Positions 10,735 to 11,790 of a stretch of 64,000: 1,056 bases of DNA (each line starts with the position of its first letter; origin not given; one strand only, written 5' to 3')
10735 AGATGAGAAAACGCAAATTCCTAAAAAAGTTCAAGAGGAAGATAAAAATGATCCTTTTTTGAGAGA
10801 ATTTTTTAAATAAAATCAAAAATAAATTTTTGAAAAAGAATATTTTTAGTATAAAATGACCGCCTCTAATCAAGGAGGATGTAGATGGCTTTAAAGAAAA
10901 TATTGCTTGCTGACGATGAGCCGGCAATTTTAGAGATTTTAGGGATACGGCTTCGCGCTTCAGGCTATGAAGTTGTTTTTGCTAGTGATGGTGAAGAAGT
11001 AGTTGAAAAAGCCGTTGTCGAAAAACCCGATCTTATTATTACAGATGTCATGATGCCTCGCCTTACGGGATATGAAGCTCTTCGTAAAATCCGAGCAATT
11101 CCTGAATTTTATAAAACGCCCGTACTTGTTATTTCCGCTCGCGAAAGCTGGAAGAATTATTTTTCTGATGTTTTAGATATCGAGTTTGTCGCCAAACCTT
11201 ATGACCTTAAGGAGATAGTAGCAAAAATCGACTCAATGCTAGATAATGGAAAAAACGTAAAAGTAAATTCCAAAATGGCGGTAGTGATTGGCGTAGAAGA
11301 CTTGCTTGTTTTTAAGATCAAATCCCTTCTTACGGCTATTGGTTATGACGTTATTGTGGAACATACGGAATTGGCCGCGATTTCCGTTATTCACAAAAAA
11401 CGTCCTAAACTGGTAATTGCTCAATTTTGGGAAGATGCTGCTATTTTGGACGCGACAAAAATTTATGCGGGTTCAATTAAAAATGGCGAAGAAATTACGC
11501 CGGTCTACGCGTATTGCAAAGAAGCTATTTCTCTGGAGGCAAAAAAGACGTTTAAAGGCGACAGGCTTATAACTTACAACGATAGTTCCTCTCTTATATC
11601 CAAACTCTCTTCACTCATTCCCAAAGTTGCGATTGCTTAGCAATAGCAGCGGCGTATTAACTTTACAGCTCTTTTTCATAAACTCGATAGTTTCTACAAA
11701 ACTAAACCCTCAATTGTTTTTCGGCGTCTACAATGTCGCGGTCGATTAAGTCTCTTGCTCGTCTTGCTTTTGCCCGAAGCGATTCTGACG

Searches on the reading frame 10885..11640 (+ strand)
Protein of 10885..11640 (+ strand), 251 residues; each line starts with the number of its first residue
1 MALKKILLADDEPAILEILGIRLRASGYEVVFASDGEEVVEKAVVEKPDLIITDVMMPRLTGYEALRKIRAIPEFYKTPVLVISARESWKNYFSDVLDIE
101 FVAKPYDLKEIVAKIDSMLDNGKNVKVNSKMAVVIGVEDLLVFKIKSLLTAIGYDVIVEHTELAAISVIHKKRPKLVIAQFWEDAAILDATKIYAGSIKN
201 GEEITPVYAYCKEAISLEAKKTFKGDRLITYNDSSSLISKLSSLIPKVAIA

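Call 88: search_protein_families(library=pfam, proteins=[window:10885-11640:+], max_evalue=0.0001)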
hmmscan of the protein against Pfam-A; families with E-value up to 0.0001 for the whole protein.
window:10885-11640:+ (251 aa): 1 family
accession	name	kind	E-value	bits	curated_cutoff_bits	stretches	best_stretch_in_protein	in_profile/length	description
PF00072.30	Response_reg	-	9.9e-23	80.9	30.2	1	6-115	1-110/111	Response regulator receiver domain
